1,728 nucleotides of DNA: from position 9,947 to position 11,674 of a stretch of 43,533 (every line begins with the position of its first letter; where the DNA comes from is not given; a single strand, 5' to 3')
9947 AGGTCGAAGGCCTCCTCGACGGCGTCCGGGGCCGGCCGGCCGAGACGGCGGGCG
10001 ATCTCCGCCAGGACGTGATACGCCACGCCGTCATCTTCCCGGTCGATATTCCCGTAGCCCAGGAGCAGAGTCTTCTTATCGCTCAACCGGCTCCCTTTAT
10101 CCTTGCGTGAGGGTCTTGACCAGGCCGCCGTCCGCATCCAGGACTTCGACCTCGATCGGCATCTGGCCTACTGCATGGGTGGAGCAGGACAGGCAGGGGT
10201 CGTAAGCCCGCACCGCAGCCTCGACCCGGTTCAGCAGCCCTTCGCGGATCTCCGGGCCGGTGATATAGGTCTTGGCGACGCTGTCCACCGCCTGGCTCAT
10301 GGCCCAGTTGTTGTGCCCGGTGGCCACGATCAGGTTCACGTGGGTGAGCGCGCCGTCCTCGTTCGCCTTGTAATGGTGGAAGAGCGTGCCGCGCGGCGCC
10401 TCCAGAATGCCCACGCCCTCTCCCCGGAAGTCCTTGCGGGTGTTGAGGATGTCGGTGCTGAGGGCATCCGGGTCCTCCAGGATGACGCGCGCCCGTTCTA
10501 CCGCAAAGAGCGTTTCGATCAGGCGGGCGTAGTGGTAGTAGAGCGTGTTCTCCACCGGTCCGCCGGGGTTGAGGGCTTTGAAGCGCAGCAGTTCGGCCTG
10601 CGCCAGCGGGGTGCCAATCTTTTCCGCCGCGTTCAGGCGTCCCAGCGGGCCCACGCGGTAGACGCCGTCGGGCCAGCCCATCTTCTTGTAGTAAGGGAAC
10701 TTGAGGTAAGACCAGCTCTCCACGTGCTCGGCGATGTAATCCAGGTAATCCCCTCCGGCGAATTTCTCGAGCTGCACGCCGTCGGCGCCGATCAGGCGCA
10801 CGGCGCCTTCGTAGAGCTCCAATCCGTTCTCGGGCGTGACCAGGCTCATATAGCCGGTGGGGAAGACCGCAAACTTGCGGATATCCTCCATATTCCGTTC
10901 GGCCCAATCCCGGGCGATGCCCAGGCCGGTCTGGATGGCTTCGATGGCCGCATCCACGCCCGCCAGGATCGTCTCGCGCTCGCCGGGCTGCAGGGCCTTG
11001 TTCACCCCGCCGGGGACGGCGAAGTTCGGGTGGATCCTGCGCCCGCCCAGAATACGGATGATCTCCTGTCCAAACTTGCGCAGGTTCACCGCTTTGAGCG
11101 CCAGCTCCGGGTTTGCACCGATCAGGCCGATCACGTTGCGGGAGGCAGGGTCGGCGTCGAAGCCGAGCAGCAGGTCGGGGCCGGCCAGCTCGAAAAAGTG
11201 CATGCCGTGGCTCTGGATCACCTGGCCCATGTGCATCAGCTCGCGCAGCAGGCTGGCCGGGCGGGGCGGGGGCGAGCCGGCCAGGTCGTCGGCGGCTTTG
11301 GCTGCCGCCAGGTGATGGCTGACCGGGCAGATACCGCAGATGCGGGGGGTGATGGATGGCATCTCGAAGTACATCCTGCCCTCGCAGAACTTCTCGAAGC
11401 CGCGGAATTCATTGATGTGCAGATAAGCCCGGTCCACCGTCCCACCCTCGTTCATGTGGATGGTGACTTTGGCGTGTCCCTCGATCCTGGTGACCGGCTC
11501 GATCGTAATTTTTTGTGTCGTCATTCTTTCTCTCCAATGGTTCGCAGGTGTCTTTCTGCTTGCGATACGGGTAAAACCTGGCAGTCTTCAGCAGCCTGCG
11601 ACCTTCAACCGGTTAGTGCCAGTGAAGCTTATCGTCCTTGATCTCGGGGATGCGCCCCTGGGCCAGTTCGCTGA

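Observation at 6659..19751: One co-directional gene string joins a Sec-formate dehydrogenase, a soluble [NiFe] Hox hydrogenase and two NuoE/NuoF flavin modules: candidate soluble NiFe-type formate/H2 coupling system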

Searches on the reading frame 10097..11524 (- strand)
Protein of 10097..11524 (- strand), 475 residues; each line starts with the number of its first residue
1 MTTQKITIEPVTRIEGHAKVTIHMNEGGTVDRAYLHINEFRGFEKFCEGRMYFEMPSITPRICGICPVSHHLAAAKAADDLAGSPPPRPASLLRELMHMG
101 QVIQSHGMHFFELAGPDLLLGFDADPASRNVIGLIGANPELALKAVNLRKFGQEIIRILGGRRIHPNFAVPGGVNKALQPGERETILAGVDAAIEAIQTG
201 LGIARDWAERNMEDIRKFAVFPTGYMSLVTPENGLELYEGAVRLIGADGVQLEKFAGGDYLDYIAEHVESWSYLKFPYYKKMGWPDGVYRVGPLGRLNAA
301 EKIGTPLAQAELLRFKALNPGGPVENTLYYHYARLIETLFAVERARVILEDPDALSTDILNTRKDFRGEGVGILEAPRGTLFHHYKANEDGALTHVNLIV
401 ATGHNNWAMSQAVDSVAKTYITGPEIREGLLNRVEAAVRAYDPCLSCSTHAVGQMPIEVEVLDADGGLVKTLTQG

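Call 6: search_protein_families(library=pfam, proteins=[window:10097-11524:-])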
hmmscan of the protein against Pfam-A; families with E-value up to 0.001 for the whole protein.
window:10097-11524:- (475 aa): 1 family
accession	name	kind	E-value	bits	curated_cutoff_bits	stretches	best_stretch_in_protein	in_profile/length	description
PF00374.24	NiFeSe_Hases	-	8e-31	108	25.8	2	41-117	1-77/508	Nickel-dependent hydrogenase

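Call 7: search_protein_families(library=ncbifam, proteins=[window:10097-11524:-], max_evalue=0.00001)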
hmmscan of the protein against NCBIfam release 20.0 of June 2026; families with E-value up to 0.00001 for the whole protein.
window:10097-11524:- (475 aa): 11 families
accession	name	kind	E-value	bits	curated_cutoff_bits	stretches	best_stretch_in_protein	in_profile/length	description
NF041785.2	VhuA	equivalog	2.8e-128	428.1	800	1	4-419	2-415/418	F420-non-reducing hydrogenase Vhu subunit A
NF040828.1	sulfhyd_ShyA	equivalog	7.8e-51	173.2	700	1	6-452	3-413/415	NAD(P)-dependent hydrogenase/sulfhydrogenase 2 subunit alpha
TIGR03295.1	frhA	equivalog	1.7e-47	162.3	392.5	2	3-188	2-176/412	coenzyme F420 hydrogenase subunit alpha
NF033181.1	NiFeSe_hydrog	equivalog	6.8e-45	153.9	600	2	4-124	2-121/507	nickel-dependent hydrogenase large subunit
NF045518.1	H2_NiFeSe_large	exception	1.9e-43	149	780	2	5-176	3-181/485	NiFeSe hydrogenase large subunit HysA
NF040832.1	sulfhyd_HydA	equivalog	2.7e-38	132.2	880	1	6-452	5-424/426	NADPH-dependent hydrogenase/sulfhydrogenase 1 subunit alpha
NF007778.0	PRK10467.1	equivalog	9.6e-23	80.3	969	1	3-117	2-115/567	hydrogenase 2 large subunit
NF007550.0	PRK10170.1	equivalog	2e-22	79.3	1101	1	4-124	17-137/597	Ni/Fe-hydrogenase large subunit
NF004739.1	PRK06075.1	equivalog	4.6e-10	38.8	360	1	16-108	14-106/384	NADH-quinone oxidoreductase subunit D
TIGR01962.1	NuoD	equivalog_domain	8.6e-08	31.5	459.35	0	26-108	25-108/386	NADH dehydrogenase (quinone) subunit D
NF041786.2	VhuU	equivalog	3.5e-07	29.9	70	1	426-452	3-29/45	F420-non-reducing hydrogenase selenoprotein subunit VhuU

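Call 9: find_encoding_contigs(protein=window:10097-11524:-, flank=10000, max_places=6)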
Protein window:10097-11524:- (475 aa): 3 contigs read that carry it; 2 places shown.
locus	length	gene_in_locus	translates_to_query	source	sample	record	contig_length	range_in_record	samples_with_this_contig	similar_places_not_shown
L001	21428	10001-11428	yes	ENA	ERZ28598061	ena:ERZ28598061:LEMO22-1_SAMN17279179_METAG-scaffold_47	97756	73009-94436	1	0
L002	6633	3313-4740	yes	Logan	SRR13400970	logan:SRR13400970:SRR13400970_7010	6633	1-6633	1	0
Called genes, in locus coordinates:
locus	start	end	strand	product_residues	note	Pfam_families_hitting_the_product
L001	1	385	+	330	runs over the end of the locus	PF00571:CBS, PF13581:HATPase_c_2 (weak), PF02518:HATPase_c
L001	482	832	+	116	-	PF07085:DRTGG (weak)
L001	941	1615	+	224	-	-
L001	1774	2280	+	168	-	PF01257:2Fe-2S_thioredx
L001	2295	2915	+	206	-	PF02518:HATPase_c, PF13589:HATPase_c_3 (weak)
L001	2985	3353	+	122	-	PF01257:2Fe-2S_thioredx (weak)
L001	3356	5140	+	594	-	PF01512:Complex1_51K, PF10531:SLBB, PF22461:SLBB_2 (faint), PF00037:Fer4 (faint), PF12797:Fer4_2 (faint), PF10589:NADH_4Fe-4S, PF13237:Fer4_10 (weak), PF12838:Fer4_7 (weak)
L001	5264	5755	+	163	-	PF01257:2Fe-2S_thioredx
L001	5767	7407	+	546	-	PF01512:Complex1_51K, PF10589:NADH_4Fe-4S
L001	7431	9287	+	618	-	PF00111:Fer2, PF13510:Fer2_4, PF10588:NADH-G_4Fe-4S_3, PF12838:Fer4_7, PF22117:Fer4_Nqo3, PF00037:Fer4, PF04879:Molybdop_Fe4S4, PF00384:Molybdopterin, +6 more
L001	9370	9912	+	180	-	PF01058:Oxidored_q6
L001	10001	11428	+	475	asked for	PF27537:HoxH, PF00374:NiFeSe_Hases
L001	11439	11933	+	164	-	-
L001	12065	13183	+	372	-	PF00111:Fer2, PF13510:Fer2_4, PF22117:Fer4_Nqo3, PF12837:Fer4_6 (weak), PF12838:Fer4_7 (weak), PF13187:Fer4_9 (weak), PF04879:Molybdop_Fe4S4, PF00384:Molybdopterin, +2 more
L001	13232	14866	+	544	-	PF00384:Molybdopterin, PF01568:Molydop_binding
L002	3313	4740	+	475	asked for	PF27537:HoxH, PF00374:NiFeSe_Hases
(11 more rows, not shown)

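Call 10: find_homologous_proteins(query=window:10097-11524:-)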
Query window:10097-11524:- (475 aa): 8000 proteins with E <= 0.001 among 8000 candidates; the best 120 are listed.
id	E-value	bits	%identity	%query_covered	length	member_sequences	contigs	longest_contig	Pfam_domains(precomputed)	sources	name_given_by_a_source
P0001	0.0e+0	1091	100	100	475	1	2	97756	PF00374.25,PF27537.1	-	-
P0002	0.0e+0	1010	92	100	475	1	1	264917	PF00374.25,PF27537.1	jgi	-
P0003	1.5e-285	965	89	100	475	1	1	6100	PF00374.25,PF27537.1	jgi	jgi:NAD-reducing hydrogenase large subunit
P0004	1.4e-275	932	85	100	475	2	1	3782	PF00374.25,PF27537.1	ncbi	ncbi:MAG TPA: Ni/Fe hydrogenase subunit alpha [Anaerolineales bacterium]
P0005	9.9e-273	923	84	99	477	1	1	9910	PF00374.25,PF27537.1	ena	-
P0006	6.1e-272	921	83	99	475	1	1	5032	PF00374.25,PF27537.1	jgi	jgi:NAD-reducing hydrogenase large subunit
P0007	1.6e-270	916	83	100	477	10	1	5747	PF00374.25,PF27537.1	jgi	jgi:NAD-reducing hydrogenase large subunit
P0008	1.7e-270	916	83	100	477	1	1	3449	PF00374.25,PF27537.1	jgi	jgi:NAD-reducing hydrogenase large subunit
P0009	3.9e-270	915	82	100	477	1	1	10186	PF00374.25,PF27537.1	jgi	jgi:NAD-reducing hydrogenase large subunit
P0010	6.5e-270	914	82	100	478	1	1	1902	PF00374.25,PF27537.1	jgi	jgi:NAD-reducing hydrogenase large subunit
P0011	1.4e-269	913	82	100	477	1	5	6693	PF00374.25,PF27537.1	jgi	jgi:NAD-reducing hydrogenase large subunit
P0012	1.9e-269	912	82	100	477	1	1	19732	PF00374.25,PF27537.1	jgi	jgi:NAD-reducing hydrogenase large subunit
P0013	5.0e-269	911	82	100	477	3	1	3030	PF00374.25,PF27537.1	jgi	jgi:NAD-reducing hydrogenase large subunit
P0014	5.7e-269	911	82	100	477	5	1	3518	PF00374.25,PF27537.1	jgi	jgi:NAD-reducing hydrogenase large subunit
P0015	6.9e-269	910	82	100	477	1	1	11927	PF00374.25,PF27537.1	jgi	jgi:NAD-reducing hydrogenase large subunit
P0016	1.4e-268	909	81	100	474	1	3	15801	PF00374.25,PF27537.1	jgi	jgi:NAD-reducing hydrogenase large subunit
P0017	1.8e-268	909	81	100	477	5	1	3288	PF00374.25,PF27537.1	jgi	jgi:NAD-reducing hydrogenase large subunit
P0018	2.0e-268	909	82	100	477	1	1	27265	PF00374.25,PF27537.1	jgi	jgi:NAD-reducing hydrogenase large subunit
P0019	4.9e-268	908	82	100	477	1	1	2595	PF00374.25,PF27537.1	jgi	jgi:NAD-reducing hydrogenase large subunit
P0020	4.9e-268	908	82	100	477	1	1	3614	PF00374.25,PF27537.1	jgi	jgi:NAD-reducing hydrogenase large subunit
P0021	5.2e-268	908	82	100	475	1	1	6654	PF00374.25,PF27537.1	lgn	-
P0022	6.9e-268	907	82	100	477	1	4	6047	PF00374.25,PF27537.1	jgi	jgi:NAD-reducing hydrogenase large subunit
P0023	6.9e-268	907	82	100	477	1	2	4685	PF00374.25,PF27537.1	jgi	jgi:NAD-reducing hydrogenase large subunit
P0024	1.4e-267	906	81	100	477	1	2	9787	PF00374.25,PF27537.1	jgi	jgi:NAD-reducing hydrogenase large subunit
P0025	9.2e-267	903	82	100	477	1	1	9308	PF00374.25,PF27537.1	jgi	jgi:NAD-reducing hydrogenase large subunit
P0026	1.6e-266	903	81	100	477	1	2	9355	PF00374.25,PF27537.1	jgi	jgi:NAD-reducing hydrogenase large subunit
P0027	1.8e-266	902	81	100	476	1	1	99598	PF00374.25,PF27537.1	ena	-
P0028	2.2e-266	902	81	100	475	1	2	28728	PF00374.25,PF27537.1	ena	-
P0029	5.0e-266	901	81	100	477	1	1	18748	PF00374.25,PF27537.1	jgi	jgi:NAD-reducing hydrogenase large subunit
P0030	5.3e-266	901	81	100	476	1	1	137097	PF00374.25,PF27537.1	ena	-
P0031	8.4e-266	900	82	100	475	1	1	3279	PF00374.25,PF27537.1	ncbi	ncbi:MAG TPA: Ni/Fe hydrogenase subunit alpha [Anaerolineales bacterium]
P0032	9.4e-266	900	80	100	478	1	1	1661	PF00374.25,PF27537.1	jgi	jgi:NAD-reducing hydrogenase large subunit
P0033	1.5e-265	899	81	100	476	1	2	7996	PF00374.25,PF27537.1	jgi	jgi:NAD-reducing hydrogenase large subunit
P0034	4.6e-265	898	82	99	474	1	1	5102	PF00374.25,PF27537.1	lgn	-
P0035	1.1e-264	897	81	100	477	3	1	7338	PF00374.25,PF27537.1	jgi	jgi:NAD-reducing hydrogenase large subunit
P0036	1.3e-264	896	82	100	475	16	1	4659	PF00374.25,PF27537.1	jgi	-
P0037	1.5e-264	896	81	99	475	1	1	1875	PF00374.25,PF27537.1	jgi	jgi:NAD-reducing hydrogenase large subunit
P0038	1.8e-264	896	81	100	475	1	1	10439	PF00374.25,PF27537.1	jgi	-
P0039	2.2e-264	896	80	99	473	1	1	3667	PF00374.25,PF27537.1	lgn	-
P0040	2.9e-264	895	79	100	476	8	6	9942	PF00374.25,PF27537.1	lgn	-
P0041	3.5e-264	895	80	100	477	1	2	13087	PF00374.25,PF27537.1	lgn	-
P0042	4.7e-264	894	81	100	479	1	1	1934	PF00374.25,PF27537.1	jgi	jgi:NAD-reducing hydrogenase large subunit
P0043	9.4e-264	893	79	100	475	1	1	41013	PF00374.25,PF27537.1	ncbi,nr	ncbi:MAG: Ni/Fe hydrogenase subunit alpha [Anaerolineales bacterium]|nr:Ni/Fe hydrogenase subunit al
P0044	1.1e-263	893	80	99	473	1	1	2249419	PF00374.25,PF27537.1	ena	-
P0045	1.9e-263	893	81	99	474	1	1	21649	PF00374.25,PF27537.1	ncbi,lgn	-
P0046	2.1e-263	892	82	99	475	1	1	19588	PF00374.25,PF27537.1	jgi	jgi:NAD-reducing hydrogenase large subunit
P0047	2.7e-263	892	80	100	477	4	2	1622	PF00374.25,PF27537.1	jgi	jgi:NAD-reducing hydrogenase large subunit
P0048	3.5e-263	892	81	100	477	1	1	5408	PF00374.25,PF27537.1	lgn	-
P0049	4.0e-263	891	81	100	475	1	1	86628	PF00374.25,PF27537.1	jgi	jgi:NAD-reducing hydrogenase large subunit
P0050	9.2e-263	890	80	99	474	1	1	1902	PF00374.25,PF27537.1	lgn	-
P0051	1.1e-262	890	80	100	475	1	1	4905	PF00374.25,PF27537.1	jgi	jgi:NAD-reducing hydrogenase large subunit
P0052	1.1e-262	890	81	100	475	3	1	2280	PF00374.25,PF27537.1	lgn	-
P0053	3.1e-262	888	80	100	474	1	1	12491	PF00374.25,PF27537.1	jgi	jgi:NAD-reducing hydrogenase large subunit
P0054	4.3e-262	888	81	100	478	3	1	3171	PF00374.25,PF27537.1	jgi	jgi:NAD-reducing hydrogenase large subunit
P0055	5.5e-262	888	79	100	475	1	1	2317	PF00374.25,PF27537.1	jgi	jgi:NAD-reducing hydrogenase large subunit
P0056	7.3e-262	887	81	99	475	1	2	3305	PF00374.25,PF27537.1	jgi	jgi:NAD-reducing hydrogenase large subunit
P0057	9.4e-262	887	81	100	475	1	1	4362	PF00374.25,PF27537.1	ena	-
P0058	1.2e-261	887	81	100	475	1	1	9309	PF00374.25,PF27537.1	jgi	jgi:NAD-reducing hydrogenase large subunit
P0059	1.3e-261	886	80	100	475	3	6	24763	PF00374.25,PF27537.1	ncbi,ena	-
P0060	1.3e-261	886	80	100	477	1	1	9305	PF00374.25,PF27537.1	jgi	jgi:NAD-reducing hydrogenase large subunit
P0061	1.3e-261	886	79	100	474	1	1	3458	PF00374.25,PF27537.1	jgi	jgi:NAD-reducing hydrogenase large subunit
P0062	1.4e-261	886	80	99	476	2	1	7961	PF00374.25,PF27537.1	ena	-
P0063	1.4e-261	886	81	100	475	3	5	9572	PF00374.25,PF27537.1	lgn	-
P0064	1.5e-261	886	82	99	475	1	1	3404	PF00374.25,PF27537.1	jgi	jgi:NAD-reducing hydrogenase large subunit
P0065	1.5e-261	886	80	100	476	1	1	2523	PF00374.25,PF27537.1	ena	-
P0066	1.5e-261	886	81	100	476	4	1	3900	PF00374.25,PF27537.1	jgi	jgi:NAD-reducing hydrogenase large subunit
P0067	1.5e-261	886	80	100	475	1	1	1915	PF00374.25,PF27537.1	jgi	jgi:NAD-reducing hydrogenase large subunit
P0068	1.6e-261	886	79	100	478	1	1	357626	PF00374.25,PF27537.1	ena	-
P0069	1.8e-261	886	80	100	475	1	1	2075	PF00374.25,PF27537.1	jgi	jgi:NAD-reducing hydrogenase large subunit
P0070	2.5e-261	886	80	100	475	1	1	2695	PF00374.25,PF27537.1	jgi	jgi:NAD-reducing hydrogenase large subunit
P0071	2.7e-261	885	79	100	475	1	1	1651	PF00374.25,PF27537.1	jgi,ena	-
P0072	2.9e-261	885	80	100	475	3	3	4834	PF00374.25,PF27537.1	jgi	jgi:NAD-reducing hydrogenase large subunit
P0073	2.9e-261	885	79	100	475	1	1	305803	PF00374.25,PF27537.1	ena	-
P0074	3.0e-261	885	79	100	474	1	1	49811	PF00374.25,PF27537.1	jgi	-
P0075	3.1e-261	885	80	99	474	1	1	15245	PF00374.25,PF27537.1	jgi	jgi:NAD-reducing hydrogenase large subunit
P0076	3.8e-261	885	81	99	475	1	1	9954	PF00374.25,PF27537.1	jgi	jgi:NAD-reducing hydrogenase large subunit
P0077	4.0e-261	885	79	100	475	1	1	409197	PF00374.25,PF27537.1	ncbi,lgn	-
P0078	5.0e-261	885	79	99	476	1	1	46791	PF00374.25,PF27537.1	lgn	-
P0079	6.8e-261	884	79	99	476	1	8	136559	PF00374.25,PF27537.1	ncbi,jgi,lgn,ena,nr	ncbi:MAG: Ni/Fe hydrogenase subunit alpha [Chloroflexi bacterium]|nr:Ni/Fe hydrogenase subunit alpha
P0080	2.1e-260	882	80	99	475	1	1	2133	PF00374.25,PF27537.1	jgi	jgi:NAD-reducing hydrogenase large subunit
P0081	2.7e-260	882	79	99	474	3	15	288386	PF00374.25,PF27537.1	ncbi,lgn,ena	-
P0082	2.7e-260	882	78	99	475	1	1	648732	PF00374.25,PF27537.1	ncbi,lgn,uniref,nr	ncbi:Ni/Fe hydrogenase subunit alpha [Anaerolinea thermophila]|uniref:Ni/Fe hydrogenase subunit alph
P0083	3.0e-260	882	79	100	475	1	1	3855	PF00374.25,PF27537.1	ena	-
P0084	3.3e-260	882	81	99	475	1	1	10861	PF00374.25,PF27537.1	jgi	jgi:NAD-reducing hydrogenase large subunit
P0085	3.8e-260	882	78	99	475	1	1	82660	PF00374.25,PF27537.1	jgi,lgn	-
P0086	4.1e-260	881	79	99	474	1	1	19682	PF00374.25,PF27537.1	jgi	-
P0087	4.4e-260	881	79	100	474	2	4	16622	PF00374.25,PF27537.1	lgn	-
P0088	4.5e-260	881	79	100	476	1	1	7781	PF00374.25,PF27537.1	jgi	-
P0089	7.6e-260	881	79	100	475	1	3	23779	PF00374.25,PF27537.1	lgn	-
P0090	8.9e-260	880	79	99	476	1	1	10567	PF00374.25,PF27537.1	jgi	-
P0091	9.9e-260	880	78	100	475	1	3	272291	PF00374.25,PF27537.1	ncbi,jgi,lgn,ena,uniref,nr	ncbi:Ni/Fe hydrogenase subunit alpha [Anaerolinea sp.]|uniref:Ni/Fe hydrogenase subunit alpha n=1 Ta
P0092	1.2e-259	880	79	100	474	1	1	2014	PF00374.25,PF27537.1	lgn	-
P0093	1.3e-259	880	78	100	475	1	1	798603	PF00374.25,PF27537.1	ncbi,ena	-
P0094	1.4e-259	880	78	100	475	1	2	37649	PF00374.25,PF27537.1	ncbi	-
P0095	1.4e-259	880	79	100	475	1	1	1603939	PF00374.25,PF27537.1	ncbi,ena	-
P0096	2.2e-259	879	79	99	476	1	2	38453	PF00374.25,PF27537.1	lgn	-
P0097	2.6e-259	879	78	99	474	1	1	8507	PF00374.25,PF27537.1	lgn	-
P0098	3.4e-259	878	78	100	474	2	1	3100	PF00374.25,PF27537.1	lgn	-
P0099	4.6e-259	878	80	99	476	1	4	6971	PF00374.25,PF27537.1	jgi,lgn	-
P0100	5.2e-259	878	79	100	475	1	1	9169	PF00374.25,PF27537.1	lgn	-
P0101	5.5e-259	878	79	100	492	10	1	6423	PF00374.25,PF27537.1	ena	-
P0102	6.7e-259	877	78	99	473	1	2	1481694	PF00374.25,PF27537.1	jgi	jgi:NAD-reducing hydrogenase large subunit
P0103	6.7e-259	877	80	100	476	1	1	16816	PF00374.25,PF27537.1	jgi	jgi:NAD-reducing hydrogenase large subunit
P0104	6.8e-259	877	78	100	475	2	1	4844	PF00374.25,PF27537.1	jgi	jgi:NAD-reducing hydrogenase large subunit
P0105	7.0e-259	877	79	99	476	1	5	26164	PF00374.25,PF27537.1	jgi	jgi:NAD-reducing hydrogenase large subunit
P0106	8.2e-259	877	79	100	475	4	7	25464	PF00374.25,PF27537.1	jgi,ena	jgi:NAD-reducing hydrogenase large subunit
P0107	8.6e-259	877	80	100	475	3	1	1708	PF00374.25,PF27537.1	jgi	jgi:NAD-reducing hydrogenase large subunit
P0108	1.4e-258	876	78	100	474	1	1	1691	PF00374.25,PF27537.1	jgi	jgi:NAD-reducing hydrogenase large subunit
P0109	1.5e-258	876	80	99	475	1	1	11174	PF00374.25,PF27537.1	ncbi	-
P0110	1.5e-258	876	79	100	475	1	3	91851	PF00374.25,PF27537.1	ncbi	-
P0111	1.8e-258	876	78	100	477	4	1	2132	PF00374.25,PF27537.1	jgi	jgi:NAD-reducing hydrogenase large subunit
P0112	1.9e-258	876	77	100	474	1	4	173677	PF00374.25,PF27537.1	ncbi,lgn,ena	-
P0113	1.9e-258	876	79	100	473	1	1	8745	PF00374.25,PF27537.1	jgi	jgi:NAD-reducing hydrogenase large subunit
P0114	2.0e-258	876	79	100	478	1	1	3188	PF00374.25,PF27537.1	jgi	jgi:NAD-reducing hydrogenase large subunit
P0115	2.5e-258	876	78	100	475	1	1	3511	PF00374.25,PF27537.1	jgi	jgi:NAD-reducing hydrogenase large subunit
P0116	2.7e-258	876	80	99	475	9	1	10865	PF00374.25,PF27537.1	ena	-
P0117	2.7e-258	875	78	100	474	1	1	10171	PF00374.25,PF27537.1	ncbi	-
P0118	2.9e-258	875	78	100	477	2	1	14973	PF00374.25,PF27537.1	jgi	jgi:NAD-reducing hydrogenase large subunit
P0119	3.3e-258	875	78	100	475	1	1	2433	PF00374.25,PF27537.1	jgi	jgi:NAD-reducing hydrogenase large subunit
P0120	3.3e-258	875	79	100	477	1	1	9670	PF00374.25,PF27537.1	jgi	jgi:NAD-reducing hydrogenase large subunit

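Call 12: find_related_loci(query=window:10097-11524:-, collection=genome_contigs, flank=10000)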
Query window:10097-11524:- (475 aa) in genome_contigs; peptide patterns used: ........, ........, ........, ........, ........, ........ (x = any residue, [..] = any of these).
416 stretches matched a pattern; 369 encode a relative of the query (tblastn E <= 1e-3); the best 80 are kept; 80 distinct loci.
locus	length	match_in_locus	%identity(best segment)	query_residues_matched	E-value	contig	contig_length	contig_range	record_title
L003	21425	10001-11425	81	1-475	0e+0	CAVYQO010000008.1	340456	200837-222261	MAG: uncultured Chloroflexia bacterium isolate MFD04716.bin.2.130 genome assembly, contig: contig_16252, whole genome sh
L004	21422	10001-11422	79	1-474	0e+0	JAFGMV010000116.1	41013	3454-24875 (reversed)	MAG: Anaerolineales bacterium isolate Zod_Metabat.498 k87_10065015, whole genome shotgun sequence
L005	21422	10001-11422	79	1-474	0e+0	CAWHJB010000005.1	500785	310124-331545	MAG: uncultured Chloroflexia bacterium isolate MFD02923.bin.2.67 genome assembly, contig: contig_20781, whole genome sho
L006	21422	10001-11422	79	1-474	0e+0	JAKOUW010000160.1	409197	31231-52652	MAG: Chloroflexota bacterium isolate JPNG_maxbin.019 k201_105002, whole genome shotgun sequence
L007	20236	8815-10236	77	1-474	0e+0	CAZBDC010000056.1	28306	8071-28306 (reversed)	MAG TPA_asm: uncultured Anaerolineaceae bacterium isolate binchicken_co43_56 genome assembly, contig: NODE_2700_length_2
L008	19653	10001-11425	79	1-475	0e+0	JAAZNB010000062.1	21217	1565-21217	MAG: Chloroflexota bacterium isolate AS27yjCOA_123 6399_AS27, whole genome shotgun sequence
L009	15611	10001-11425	80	1-475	0e+0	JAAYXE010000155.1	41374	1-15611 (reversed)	MAG: Chloroflexota bacterium isolate AS02xzSISU_56 39211_AS02, whole genome shotgun sequence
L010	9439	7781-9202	78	1-474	0e+0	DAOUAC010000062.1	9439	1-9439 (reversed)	MAG TPA_asm: Anaerolineaceae bacterium isolate H61_600 k121_494400, whole genome shotgun sequence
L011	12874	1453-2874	80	1-474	0e+0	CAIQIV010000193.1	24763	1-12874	MAG: uncultured Chloroflexi bacterium isolate LaPlata_bin-0303 genome assembly, contig: bin-0303:193/865, whole genome s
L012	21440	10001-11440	78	1-472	0e+0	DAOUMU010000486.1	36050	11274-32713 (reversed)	MAG TPA_asm: Anaerolineae bacterium isolate W92_265 k127_923516, whole genome shotgun sequence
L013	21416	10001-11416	78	1-472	0e+0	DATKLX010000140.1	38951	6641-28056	MAG TPA_asm: Anaerolineaceae bacterium isolate SMAG_U14696 k141_1412822, whole genome shotgun sequence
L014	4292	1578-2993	79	1-472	0e+0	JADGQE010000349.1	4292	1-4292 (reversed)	MAG: Thermoflexales bacterium isolate Chersky.3_67 contig-100_18342, whole genome shotgun sequence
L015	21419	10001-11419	78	1-474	0e+0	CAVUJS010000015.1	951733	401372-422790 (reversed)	MAG: uncultured Chloroflexia bacterium isolate MFD01721.bin.2.112 genome assembly, contig: contig_63169, whole genome sh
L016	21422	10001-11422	77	1-474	0e+0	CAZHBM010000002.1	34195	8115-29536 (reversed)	MAG TPA_asm: uncultured Anaerolineales bacterium isolate binchicken_co129_901 genome assembly, contig: NODE_3246_length_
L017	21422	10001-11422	79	1-474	0e+0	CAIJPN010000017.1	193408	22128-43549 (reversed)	MAG: uncultured Anaerolineae bacterium isolate LaPlata-7m-b_bin-480 genome assembly, contig: bin-480:017/237, whole geno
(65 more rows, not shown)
